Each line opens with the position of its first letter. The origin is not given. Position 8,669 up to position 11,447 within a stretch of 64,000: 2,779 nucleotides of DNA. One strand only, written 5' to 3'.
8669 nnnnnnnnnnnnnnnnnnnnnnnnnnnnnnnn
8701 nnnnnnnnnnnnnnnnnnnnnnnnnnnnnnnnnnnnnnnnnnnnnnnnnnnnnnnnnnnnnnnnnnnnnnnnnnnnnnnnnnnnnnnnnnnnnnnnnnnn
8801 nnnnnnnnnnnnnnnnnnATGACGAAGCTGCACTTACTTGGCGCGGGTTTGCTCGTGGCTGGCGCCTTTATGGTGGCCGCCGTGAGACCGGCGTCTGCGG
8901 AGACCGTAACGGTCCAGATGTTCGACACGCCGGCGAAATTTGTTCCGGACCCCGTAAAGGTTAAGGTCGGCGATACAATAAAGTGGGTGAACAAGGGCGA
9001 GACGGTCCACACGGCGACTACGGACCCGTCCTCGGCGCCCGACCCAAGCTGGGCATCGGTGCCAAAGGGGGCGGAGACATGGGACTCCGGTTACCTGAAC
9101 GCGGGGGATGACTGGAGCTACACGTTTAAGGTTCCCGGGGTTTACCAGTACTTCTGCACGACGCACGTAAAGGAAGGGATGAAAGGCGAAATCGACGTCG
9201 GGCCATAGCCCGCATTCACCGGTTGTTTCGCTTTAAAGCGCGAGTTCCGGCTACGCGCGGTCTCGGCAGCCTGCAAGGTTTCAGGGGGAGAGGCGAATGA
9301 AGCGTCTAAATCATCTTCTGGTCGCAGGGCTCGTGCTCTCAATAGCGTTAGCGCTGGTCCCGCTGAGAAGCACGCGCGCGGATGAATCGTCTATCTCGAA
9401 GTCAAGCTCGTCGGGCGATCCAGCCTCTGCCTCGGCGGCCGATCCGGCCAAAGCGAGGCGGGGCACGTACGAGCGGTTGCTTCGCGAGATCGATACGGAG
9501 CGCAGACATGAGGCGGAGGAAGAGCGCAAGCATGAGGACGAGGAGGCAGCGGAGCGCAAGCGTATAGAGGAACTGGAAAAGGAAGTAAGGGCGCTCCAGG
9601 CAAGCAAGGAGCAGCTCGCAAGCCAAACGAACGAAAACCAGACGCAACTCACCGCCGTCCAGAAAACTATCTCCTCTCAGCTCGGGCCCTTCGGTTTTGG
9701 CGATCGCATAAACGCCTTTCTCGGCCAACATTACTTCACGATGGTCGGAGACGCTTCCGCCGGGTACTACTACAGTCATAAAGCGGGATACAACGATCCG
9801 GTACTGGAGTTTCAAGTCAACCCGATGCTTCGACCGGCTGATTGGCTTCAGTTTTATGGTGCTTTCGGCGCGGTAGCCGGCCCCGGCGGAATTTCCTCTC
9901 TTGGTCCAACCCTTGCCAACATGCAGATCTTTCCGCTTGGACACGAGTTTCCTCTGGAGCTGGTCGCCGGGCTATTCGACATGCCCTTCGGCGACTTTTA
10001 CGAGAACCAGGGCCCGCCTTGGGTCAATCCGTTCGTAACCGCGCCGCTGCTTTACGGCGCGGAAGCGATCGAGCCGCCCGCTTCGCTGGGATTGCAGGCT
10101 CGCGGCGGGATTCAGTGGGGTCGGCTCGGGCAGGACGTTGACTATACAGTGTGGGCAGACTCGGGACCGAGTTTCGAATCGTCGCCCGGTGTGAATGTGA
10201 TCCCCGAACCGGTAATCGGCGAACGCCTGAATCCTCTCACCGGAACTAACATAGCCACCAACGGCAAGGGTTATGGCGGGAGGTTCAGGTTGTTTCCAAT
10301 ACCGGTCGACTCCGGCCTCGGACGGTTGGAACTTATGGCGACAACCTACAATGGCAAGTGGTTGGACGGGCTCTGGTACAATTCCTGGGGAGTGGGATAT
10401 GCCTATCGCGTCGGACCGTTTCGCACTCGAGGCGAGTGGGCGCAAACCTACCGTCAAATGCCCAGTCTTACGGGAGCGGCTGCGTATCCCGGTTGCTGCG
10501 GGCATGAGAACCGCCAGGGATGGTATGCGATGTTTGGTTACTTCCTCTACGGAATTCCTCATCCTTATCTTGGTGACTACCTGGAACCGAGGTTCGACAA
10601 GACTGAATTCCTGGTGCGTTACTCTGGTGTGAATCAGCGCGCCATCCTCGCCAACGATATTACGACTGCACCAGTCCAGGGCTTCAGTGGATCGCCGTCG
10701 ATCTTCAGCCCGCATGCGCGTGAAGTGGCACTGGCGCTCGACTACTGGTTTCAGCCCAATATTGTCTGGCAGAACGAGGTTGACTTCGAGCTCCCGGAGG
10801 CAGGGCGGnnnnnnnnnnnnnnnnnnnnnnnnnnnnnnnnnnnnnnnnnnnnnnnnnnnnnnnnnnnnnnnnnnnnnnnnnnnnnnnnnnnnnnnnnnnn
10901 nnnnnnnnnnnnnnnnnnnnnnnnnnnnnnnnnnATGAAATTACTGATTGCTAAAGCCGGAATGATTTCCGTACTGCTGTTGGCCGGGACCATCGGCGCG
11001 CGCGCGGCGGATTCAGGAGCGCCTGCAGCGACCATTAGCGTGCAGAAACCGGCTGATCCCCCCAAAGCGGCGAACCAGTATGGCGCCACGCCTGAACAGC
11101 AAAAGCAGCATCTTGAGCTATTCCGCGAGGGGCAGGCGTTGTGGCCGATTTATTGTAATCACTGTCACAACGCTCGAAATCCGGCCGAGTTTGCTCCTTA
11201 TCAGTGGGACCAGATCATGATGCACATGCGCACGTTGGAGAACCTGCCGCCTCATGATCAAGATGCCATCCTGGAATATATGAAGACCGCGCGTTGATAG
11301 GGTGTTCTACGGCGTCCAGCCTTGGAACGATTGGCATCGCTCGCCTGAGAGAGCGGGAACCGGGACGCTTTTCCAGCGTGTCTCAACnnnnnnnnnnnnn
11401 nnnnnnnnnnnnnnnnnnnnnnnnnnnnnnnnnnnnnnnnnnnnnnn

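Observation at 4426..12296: Atypical cytochrome c oxidase operon with cupredoxin, mono-haem cytochrome c and a porin embedded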

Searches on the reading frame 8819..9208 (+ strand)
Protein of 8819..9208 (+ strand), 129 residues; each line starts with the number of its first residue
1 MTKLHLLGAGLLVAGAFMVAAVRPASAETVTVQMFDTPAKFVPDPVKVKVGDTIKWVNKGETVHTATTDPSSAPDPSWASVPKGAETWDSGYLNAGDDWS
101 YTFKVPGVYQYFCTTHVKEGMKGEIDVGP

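Call 4: search_protein_families(library=pfam, proteins=[window:8819-9208:+], max_evalue=0.01)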
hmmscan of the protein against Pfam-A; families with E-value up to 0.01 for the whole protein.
window:8819-9208:+ (129 aa): 2 families
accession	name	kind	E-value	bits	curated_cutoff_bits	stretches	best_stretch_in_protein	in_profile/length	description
PF00127.26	Copper-bind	-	5.6e-12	46.4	21.2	1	33-127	6-98/99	Copper binding proteins, plastocyanin/azurin family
PF13473.12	Cupredoxin_1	-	0.00012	22.5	27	1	13-125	5-102/104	Cupredoxin-like domain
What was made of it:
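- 8819..9208 (+): Periplasmic type-1 (blue) copper protein, plastocyanin/amicyanin-like, with a signal peptide. Copper-bind 5.6e-12 (call 4).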

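Call 7: search_protein_families(library=ncbifam, proteins=[window:8819-9208:+], max_evalue=0.1)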
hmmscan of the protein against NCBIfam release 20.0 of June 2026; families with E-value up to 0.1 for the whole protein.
window:8819-9208:+ (129 aa): 7 families
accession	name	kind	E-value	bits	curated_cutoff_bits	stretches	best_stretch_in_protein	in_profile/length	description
TIGR02656.1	cyanin_plasto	equivalog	1.6e-13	50.9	87.85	1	39-127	12-98/99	plastocyanin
TIGR02375.1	pseudoazurin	equivalog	3.2e-09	36.5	109.85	1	41-128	12-87/116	pseudoazurin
TIGR03102.1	halo_cynanin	subfamily_domain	6.6e-07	29.4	93.8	1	32-127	26-114/115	halocyanin domain-containing protein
TIGR02657.1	amicyanin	equivalog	9.1e-07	29.2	110.2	1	40-125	7-80/83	amicyanin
NF051440.1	CuResCopIPSEAE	equivalog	0.0048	16.7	280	1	24-64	35-77/180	copper-resistant cuproprotein CopI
TIGR04246.1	nitrous_NosZ_Gp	equivalog_domain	0.032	12.5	625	0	27-115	482-561/578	Sec-dependent nitrous-oxide reductase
TIGR03095.1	rusti_cyanin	equivalog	0.04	14.1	146.7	1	97-126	115-146/148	rusticyanin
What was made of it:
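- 8819..9208 (+): Plastocyanin 1.6e-13 and rusticyanin only 0.04 (call 7).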

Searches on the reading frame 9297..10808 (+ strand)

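Call 7: search_protein_families(library=ncbifam, proteins=[window:9297-10808:+], max_evalue=0.1)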
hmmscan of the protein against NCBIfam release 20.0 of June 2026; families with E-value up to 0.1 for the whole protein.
window:9297-10808:+ (504 aa): 3 families
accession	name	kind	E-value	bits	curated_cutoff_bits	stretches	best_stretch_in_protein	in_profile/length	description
NF033551.1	transpos_IS1182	equivalog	0.0042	16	270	1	51-123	154-238/488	IS1182 family transposase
NF047408.1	SA0632_fam_LP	equivalog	0.021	14.5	70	1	80-126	21-67/68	SA0632 family lipoprotein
TIGR02205.1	septum_zipA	equivalog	0.089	12.8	119.65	0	7-122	6-125/284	cell division protein ZipA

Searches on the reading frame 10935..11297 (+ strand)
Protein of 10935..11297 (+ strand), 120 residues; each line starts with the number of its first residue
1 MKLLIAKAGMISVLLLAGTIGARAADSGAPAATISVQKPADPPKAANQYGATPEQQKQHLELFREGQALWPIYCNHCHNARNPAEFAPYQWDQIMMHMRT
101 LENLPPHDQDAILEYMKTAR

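Call 7: search_protein_families(library=ncbifam, proteins=[window:10935-11297:+], max_evalue=0.1)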
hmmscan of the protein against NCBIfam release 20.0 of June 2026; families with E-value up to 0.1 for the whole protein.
window:10935-11297:+ (120 aa): 3 families
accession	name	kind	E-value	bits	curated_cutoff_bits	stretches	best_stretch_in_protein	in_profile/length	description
TIGR02162.1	torC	equivalog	0.0053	16.1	478.2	1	63-117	322-376/387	pentaheme c-type cytochrome TorC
NF011606.0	PRK15032.1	equivalog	0.031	13.4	455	1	67-117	322-372/390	pentaheme c-type cytochrome TorC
NF041259.1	mono_DmmA_fam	domain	0.085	13.2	60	0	54-81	34-61/101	dimethylamine monooxygenase subunit DmmA family protein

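Call 15: find_homologous_proteins(query=window:10935-11294:+)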
Query window:10935-11294:+ (120 aa): 288 proteins with E <= 0.001 among 298 candidates; the best 120 are listed.
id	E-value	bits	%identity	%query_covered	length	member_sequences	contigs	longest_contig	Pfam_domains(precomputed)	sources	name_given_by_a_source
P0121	7.5e-67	241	88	100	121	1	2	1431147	-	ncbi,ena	-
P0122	1.3e-54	201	82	83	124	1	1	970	-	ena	-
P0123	1.6e-54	201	77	100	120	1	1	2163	-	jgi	jgi:hypothetical protein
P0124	1.2e-52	195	76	100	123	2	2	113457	-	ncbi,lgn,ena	-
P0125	9.0e-52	192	74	100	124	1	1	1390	-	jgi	-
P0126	1.5e-50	188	73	100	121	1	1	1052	-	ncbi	-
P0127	9.6e-50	185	77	83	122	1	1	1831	-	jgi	-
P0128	1.5e-48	181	70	100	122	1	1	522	-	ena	-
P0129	2.8e-48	181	68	100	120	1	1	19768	-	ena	-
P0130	2.0e-47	178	70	100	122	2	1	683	-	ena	-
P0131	1.6e-46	175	68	100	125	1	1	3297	-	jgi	jgi:hypothetical protein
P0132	3.1e-46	174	70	100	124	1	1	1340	-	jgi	jgi:hypothetical protein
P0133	2.3e-45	171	68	100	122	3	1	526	-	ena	-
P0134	3.0e-44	168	66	100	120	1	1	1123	-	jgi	jgi:cytochrome c5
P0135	5.3e-44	167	70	100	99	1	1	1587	-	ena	-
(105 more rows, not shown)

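Call 16: search_protein_families(library=pfam, proteins=[window:10935-11294:+], max_evalue=10)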
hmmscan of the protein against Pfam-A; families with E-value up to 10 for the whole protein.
window:10935-11294:+ (120 aa): 3 families
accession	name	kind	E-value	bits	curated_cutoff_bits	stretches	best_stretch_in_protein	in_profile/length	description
PF13442.11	Cytochrome_CBB3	-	0.011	16.4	27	1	63-82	3-24/68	Cytochrome C oxidase, cbb3-type, subunit III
PF07627.16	PSCyt3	-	0.058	14.1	27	1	37-94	36-91/98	Protein of unknown function (DUF1588)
PF25206.1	DUF7836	-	0.24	11.7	26.7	1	74-87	33-46/59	Domain of unknown function (DUF7836)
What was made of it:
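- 10935..11297 (+): Monohaem c-type cytochrome (120-aa precursor, conserved core of ~70 residues: CNHCH ... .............). It is the obligate partner of the porin. Below threshold for Cytochrome_CBB3, 16.4 bits against 27 (call 16).
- On Class I c-type cytochrome (PF00034 / PF13442): Cytochrome_CBB3 gives 16.4 bits against 27 (call 16).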

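Call 33: search_solved_structures(query=A3, max_evalue=10, show_alignments=2)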
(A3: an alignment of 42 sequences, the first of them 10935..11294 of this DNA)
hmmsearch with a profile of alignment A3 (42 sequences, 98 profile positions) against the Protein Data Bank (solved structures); distinct sequences matched with E-value up to 10: 12.
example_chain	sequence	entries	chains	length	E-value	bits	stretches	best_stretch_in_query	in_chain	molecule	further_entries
6cuk_A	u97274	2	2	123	0.0032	20.7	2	32-58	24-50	Cytochrome c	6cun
3cp5_A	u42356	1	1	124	0.014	18.6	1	30-58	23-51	Cytochrome c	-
7q21_C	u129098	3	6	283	0.074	16.3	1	18-57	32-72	Cytochrome bc1 complex cytochrome c subunit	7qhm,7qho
9rwe_A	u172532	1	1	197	0.075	16.3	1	36-76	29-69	Fimbrial protein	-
9wcx_U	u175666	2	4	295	0.093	16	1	9-58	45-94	Cytochrome bc1 complex cytochrome c subunit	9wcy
6lod_E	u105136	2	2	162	0.46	13.8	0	39-58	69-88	Cytochrome c domain-containing protein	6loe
3vrd_A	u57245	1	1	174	0.75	13.1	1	25-57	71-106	Flavocytochrome c heme subunit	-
6hwh_M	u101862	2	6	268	0.78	13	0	14-58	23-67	Cytochrome bc1 complex cytochrome c subunit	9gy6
8hcr_C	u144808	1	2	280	0.8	13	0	13-58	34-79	Cytochrome bc1 complex cytochrome c subunit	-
7e1v_O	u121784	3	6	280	0.8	13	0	13-58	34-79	Cytochrome bc1 complex cytochrome c subunit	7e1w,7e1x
8ovc_O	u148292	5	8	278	0.84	12.9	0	14-58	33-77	Cytochrome bc1 complex cytochrome c subunit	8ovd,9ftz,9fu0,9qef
6adq_C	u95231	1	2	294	1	12.7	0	14-58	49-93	Cytochrome bc1 complex cytochrome c subunit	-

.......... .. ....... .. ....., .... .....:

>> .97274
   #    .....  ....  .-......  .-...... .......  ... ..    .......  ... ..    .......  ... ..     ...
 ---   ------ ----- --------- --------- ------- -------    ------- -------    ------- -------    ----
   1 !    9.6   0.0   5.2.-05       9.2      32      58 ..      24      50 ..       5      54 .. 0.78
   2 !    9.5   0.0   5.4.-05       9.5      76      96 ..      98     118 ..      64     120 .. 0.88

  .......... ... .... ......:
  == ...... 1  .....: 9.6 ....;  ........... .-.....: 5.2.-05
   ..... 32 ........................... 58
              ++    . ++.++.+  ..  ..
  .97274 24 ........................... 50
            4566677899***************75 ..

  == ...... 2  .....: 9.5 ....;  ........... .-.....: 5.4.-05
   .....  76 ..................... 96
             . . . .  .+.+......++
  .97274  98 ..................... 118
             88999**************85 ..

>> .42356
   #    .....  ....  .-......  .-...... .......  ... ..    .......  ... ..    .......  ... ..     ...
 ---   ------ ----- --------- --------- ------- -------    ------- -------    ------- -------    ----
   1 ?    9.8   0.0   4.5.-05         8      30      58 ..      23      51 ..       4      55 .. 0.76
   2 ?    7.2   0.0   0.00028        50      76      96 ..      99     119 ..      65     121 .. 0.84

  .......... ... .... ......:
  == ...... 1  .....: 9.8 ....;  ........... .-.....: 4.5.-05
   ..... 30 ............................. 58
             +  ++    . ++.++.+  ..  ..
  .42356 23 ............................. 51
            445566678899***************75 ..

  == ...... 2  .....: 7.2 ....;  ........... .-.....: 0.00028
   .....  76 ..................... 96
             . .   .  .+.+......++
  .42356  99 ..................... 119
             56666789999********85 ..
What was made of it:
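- On Class I c-type cytochrome (PF00034 / PF13442): The best PDB sequence match is R. marinus cytochrome c at E = 0.003 (call 33).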

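Call 36: find_homologous_proteins(query=A3, max_evalue=0.001)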
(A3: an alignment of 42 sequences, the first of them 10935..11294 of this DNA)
Query A3 (42 sequences) (120 aa, profile of the alignment): 1438 proteins with E <= 0.001 among 8000 candidates; the best 120 are listed.
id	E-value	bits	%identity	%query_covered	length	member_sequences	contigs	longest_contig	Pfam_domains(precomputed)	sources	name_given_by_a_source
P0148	7.5e-49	182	66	100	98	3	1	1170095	-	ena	-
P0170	3.2e-48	180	63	100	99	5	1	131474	-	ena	-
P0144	5.9e-48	179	67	100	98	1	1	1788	-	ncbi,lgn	-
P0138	7.4e-48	178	70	100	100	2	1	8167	-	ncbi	ncbi:MAG: hypothetical protein ACLQU2_17300 [Candidatus Binataceae bacterium]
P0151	1.2e-47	178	64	100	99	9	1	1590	-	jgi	jgi:hypothetical protein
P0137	2.2e-47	177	68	100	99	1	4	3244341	-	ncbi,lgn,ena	ncbi:MAG: hypothetical protein WCA22_03525 [Candidatus Binatus sp.]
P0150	2.3e-47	177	66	100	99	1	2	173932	-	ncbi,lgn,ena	-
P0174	2.8e-47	177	62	100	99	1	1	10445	-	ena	-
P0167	2.8e-47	176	63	100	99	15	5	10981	-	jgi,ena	jgi:hypothetical protein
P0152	3.5e-47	176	64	100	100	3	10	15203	-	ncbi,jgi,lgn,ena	jgi:hypothetical protein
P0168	4.1e-47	176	63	100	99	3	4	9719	-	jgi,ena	jgi:hypothetical protein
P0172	4.1e-47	176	63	100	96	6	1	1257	-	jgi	-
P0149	4.2e-47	176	67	100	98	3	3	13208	-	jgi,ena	jgi:hypothetical protein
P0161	7.8e-47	175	63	100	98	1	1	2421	-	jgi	jgi:hypothetical protein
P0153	7.9e-47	175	63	100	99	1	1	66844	-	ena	-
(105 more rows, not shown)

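Call 58: predict_structure(alignment_id=A3)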
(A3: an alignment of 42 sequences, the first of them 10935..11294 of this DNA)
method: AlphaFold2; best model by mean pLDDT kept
length: 120 residues; sequences in the alignment: 42
mean_pLDDT: 78.0   pTM: 0.57
mean pLDDT of the five models: 78.0, 74.6, 72.3, 63.1, 54.4
residues with pLDDT >= 90: 59; 70-90: 21; 50-70: 27; < 50: 13
segments of 3 or more residues with pLDDT < 50: 20-29
pLDDT, mean of each block of 10 residues (from residue 1): 52 53 44 62 75 93 97 89 92 93 93 92
secondary structure, 60 per line:
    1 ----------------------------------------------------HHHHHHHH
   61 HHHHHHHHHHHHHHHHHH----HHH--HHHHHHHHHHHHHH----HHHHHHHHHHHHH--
elements in order: H53-78 H88-101 H106-118
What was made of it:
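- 10935..11297 (+): AlphaFold2 three-helix core with pLDDT above 90 (call 58).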

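Call 60: fold_search(model_id=the predicted structure, library=pdb)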
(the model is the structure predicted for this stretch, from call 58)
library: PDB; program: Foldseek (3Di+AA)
matches with E <= 10: 128; with E <= 0.001: 0
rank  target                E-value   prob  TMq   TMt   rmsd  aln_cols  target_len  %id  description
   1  8kfj_A                2.4e+00  0.28  0.26  0.19   8.1        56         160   14  Crystal structure of sperm whale myoglobin (F46L/H64A mutant) reconstituted with manganese porphycene (released 2024-08-21)
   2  2pgh_A                2.5e+00  0.15  0.25  0.22  11.8        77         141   13  STRUCTURE DETERMINATION OF AQUOMET PORCINE HEMOGLOBIN AT 2.8 ANGSTROM RESOLUTION (released 1994-11-30)
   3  3szk_E                2.9e+00  0.06  0.19  0.19  11.9        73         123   16  Crystal Structure of Human metHaemoglobin Complexed with the First NEAT Domain of IsdH from Staphylococcus aureus (released 2011-09-14)
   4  1o16                  3.1e+00  0.09  0.23  0.19  14.3        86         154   15  RECOMBINANT SPERM WHALE MYOGLOBIN H64D/V68S/D122N MUTANT (MET) (released 2003-11-04)
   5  5wjk                  3.3e+00  0.13  0.25  0.20  14.6        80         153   15  2.0-Angstrom In situ Mylar structure of sperm whale myoglobin (SWMb) at 293 K (released 2017-12-13)
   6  5sw7_B                3.5e+00  0.13  0.25  0.21  11.7        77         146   16  Structure of the Human Hemoglobin Mutant Hb Providence (A-Gly-C:V1M; B,D:V1M,K82D; Ferrous, carbonmonoxy bound) (released 2016-08-31)
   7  2mgi                  3.9e+00  0.12  0.26  0.21  14.6        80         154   15  HIGH RESOLUTION CRYSTAL STRUCTURES OF FIVE DISTAL HISTIDINE MUTANTS OF SPERM WHALE MYOGLOBIN (released 1994-01-31)
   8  2ohb                  3.9e+00  0.12  0.27  0.21  14.5        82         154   15  Myoglobin cavity mutant I107W (released 2007-01-23)
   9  7mca_C                3.9e+00  0.11  0.22  0.05  12.4        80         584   11  Structure of the S. cerevisiae origin recognition complex bound to the replication initiator Cdc6 and the ARS1 origin  (released 2021-06-02)
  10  6ii1_C                3.9e+00  0.09  0.22  0.20   8.4        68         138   15  Crystal Structure Analysis of CO form hemoglobin from Bos taurus (released 2018-12-12)
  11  1cp0                  4.4e+00  0.10  0.25  0.20  14.6        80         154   15  RECOMBINANT SPERM WHALE MYOGLOBIN L104N MUTANT (MET) (released 1999-06-14)
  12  1xz5_A                4.4e+00  0.09  0.23  0.20   8.3        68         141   13  T-to-THigh Quaternary Transitions in Human Hemoglobin: alphaL91A deoxy low-salt (released 2004-12-07)
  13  1fhj_A                4.6e+00  0.04  0.17  0.15   8.6        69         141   13  CRYSTAL STRUCTURE OF AQUOMET HEMOGLOBIN-I OF THE MANED WOLF (CHRYSOCYON BRACHYURUS) AT 2.0 RESOLUTION. (released 2001-08-01)
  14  4ude_B                4.9e+00  0.14  0.26  0.38   8.1        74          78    7  An oligomerization domain confers pioneer properties to the LEAFY master floral regulator (released 2016-03-02)
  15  7ddu_A                4.9e+00  0.13  0.27  0.22  12.9        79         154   11  Elephant seal myoglobin esMb (released 2021-09-08)
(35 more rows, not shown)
